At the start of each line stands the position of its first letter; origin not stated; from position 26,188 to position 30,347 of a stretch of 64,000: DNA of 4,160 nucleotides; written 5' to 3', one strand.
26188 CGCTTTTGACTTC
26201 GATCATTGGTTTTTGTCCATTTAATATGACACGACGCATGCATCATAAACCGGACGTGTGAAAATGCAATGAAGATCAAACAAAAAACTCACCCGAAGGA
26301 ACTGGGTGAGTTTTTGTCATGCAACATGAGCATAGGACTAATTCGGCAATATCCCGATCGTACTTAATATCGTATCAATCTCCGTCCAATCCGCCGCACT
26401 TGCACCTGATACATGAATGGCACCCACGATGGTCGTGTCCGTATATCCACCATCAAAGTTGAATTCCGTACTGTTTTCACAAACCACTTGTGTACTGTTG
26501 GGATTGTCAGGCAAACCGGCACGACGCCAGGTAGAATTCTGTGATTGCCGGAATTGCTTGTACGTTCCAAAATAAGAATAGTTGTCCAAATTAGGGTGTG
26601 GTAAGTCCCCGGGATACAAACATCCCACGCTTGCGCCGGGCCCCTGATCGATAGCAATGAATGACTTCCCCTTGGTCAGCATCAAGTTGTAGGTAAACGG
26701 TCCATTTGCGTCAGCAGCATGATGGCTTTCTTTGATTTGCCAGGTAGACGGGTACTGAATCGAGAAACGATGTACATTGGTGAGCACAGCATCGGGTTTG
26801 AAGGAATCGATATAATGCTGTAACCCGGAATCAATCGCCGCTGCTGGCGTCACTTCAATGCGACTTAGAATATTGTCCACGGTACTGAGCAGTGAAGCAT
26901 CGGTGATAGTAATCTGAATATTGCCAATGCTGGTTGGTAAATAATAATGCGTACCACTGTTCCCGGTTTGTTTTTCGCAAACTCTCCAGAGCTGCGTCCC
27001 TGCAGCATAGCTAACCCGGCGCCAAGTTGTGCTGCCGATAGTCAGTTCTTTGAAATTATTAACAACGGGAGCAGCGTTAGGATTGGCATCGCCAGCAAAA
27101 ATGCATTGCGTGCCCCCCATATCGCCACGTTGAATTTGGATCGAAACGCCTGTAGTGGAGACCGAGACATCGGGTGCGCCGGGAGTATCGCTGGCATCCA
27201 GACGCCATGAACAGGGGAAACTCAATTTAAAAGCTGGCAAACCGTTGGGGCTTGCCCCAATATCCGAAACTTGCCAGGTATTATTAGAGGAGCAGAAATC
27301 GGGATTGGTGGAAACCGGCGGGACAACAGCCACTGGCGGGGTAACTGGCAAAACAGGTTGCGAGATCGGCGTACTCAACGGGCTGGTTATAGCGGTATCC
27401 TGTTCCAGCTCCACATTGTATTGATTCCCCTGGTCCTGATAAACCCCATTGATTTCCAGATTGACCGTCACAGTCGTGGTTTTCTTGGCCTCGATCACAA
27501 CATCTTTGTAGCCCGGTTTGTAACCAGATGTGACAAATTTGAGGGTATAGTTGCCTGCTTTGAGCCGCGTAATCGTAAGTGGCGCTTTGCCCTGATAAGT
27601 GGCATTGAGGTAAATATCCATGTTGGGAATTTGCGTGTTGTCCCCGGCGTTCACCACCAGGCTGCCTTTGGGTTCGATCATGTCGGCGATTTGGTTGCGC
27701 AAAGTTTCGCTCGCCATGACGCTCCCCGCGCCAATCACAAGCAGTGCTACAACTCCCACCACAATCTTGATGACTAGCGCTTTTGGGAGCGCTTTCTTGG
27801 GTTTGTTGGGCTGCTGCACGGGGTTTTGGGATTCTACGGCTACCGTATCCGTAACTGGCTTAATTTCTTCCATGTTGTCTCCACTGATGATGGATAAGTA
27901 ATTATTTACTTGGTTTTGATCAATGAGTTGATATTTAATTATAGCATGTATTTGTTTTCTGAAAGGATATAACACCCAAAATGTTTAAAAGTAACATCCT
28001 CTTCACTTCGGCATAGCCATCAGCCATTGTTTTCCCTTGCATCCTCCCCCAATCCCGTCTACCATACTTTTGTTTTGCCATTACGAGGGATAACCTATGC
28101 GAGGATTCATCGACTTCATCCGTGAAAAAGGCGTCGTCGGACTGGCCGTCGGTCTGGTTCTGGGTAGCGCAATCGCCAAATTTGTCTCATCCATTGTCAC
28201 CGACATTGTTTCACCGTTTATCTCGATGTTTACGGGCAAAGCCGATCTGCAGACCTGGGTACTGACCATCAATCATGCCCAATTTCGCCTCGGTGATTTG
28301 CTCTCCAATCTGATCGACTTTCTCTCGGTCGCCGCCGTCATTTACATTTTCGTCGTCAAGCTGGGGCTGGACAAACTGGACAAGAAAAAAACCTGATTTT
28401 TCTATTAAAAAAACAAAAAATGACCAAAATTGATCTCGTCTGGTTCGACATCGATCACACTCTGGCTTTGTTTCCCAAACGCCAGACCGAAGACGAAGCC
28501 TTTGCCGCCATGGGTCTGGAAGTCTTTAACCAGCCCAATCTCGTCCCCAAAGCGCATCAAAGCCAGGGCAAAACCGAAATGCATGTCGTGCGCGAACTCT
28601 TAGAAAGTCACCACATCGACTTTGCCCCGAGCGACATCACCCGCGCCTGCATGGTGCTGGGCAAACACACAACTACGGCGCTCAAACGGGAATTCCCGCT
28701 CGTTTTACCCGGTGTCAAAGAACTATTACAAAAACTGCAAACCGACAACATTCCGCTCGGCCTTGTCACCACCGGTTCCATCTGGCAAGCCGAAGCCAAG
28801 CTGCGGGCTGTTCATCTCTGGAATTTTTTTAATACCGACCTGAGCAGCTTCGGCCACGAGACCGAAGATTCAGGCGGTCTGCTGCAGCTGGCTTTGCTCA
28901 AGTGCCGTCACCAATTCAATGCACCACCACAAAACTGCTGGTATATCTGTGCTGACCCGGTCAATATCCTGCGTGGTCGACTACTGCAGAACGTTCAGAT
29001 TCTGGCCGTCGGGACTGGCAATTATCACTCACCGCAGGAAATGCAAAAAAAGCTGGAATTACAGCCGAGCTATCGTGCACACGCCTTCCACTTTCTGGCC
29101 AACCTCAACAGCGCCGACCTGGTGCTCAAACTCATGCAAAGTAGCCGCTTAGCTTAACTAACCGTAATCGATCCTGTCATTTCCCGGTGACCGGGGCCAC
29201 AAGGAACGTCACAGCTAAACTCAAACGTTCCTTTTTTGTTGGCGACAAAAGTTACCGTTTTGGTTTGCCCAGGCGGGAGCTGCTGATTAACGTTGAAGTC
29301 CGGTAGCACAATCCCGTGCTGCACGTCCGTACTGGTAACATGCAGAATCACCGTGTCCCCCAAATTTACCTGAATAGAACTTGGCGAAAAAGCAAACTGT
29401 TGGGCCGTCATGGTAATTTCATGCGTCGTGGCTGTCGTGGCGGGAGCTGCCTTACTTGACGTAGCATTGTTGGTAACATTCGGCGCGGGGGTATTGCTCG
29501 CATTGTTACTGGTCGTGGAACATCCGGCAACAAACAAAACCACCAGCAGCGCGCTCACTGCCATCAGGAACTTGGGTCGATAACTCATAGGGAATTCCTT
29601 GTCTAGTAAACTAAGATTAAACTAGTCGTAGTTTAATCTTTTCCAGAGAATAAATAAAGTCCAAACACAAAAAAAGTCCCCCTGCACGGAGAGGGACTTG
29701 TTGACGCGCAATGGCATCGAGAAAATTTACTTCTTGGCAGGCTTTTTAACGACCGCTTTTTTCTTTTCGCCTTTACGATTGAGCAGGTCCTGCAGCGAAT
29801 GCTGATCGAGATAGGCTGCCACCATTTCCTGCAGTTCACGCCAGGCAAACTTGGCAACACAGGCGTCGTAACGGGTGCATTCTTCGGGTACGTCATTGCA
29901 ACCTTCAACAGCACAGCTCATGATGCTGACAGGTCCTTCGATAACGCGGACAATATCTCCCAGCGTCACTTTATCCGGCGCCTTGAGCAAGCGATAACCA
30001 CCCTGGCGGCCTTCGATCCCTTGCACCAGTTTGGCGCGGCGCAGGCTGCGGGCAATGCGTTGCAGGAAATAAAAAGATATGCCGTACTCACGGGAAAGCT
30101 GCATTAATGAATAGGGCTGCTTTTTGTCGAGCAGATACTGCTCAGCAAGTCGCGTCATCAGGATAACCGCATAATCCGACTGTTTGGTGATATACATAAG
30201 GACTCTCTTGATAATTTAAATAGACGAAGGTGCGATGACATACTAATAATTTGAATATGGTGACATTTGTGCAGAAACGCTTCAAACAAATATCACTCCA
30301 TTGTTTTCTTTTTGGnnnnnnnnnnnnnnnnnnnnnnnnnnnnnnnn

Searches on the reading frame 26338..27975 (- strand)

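Call 58: search_protein_families(library=pfam, proteins=[window:26338-27975:-], max_evalue=0.001)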
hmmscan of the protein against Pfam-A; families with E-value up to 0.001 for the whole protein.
window:26338-27975:- (545 aa): 3 families
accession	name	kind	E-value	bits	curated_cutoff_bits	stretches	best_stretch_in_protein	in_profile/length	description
PF08308.17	PEGA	-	1.9e-11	44.1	20.8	1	114-174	8-68/71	PEGA domain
PF13620.12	CarboxypepD_reg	-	0.0001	23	32.3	1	134-174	41-82/82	Carboxypeptidase regulatory-like domain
PF13715.12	CarbopepD_reg_2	-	0.00099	19.5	32.2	0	111-174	9-77/88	CarboxypepD_reg-like domain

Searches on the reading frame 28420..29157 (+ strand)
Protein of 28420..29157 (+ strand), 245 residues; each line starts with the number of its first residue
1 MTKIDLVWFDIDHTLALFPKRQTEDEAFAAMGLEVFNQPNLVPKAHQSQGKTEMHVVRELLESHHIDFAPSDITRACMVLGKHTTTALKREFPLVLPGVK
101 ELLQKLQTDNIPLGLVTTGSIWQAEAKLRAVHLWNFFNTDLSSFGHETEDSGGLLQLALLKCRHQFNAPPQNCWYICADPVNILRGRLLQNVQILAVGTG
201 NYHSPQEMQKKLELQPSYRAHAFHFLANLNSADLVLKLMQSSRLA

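Call 58: search_protein_families(library=pfam, proteins=[window:28420-29157:+], max_evalue=0.001)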
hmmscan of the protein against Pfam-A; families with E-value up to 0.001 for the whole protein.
window:28420-29157:+ (245 aa): 2 families
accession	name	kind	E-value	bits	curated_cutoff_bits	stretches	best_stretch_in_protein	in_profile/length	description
PF00702.32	Hydrolase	-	6.2e-07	30.4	26.4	1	4-176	1-177/191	haloacid dehalogenase-like hydrolase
PF13419.12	HAD_2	-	1.7e-05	25.5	23.8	1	50-139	42-124/178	Haloacid dehalogenase-like hydrolase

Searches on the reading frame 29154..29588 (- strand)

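Call 58: search_protein_families(library=pfam, proteins=[window:29154-29588:-], max_evalue=0.001)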
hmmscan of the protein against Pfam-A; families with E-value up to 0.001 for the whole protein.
window:29154-29588:- (144 aa): 3 families
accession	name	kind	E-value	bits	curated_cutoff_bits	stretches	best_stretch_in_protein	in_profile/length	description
PF13473.12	Cupredoxin_1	-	1.1e-12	48.3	27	1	44-129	11-95/104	Cupredoxin-like domain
PF00116.26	COX2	-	5.4e-07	30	22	1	72-138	48-114/120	Cytochrome C oxidase subunit II, periplasmic domain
PF00127.26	Copper-bind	-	4.5e-05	24.2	21.2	0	57-143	4-98/99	Copper binding proteins, plastocyanin/azurin family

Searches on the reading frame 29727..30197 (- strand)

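Call 58: search_protein_families(library=pfam, proteins=[window:29727-30197:-], max_evalue=0.001)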
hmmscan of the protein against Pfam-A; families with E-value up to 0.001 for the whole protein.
window:29727-30197:- (156 aa): 1 family
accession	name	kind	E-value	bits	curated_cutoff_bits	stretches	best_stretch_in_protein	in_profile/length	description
PF02082.26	Rrf2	-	6.1e-31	107.7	30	1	3-140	1-131/132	Iron-dependent Transcriptional regulator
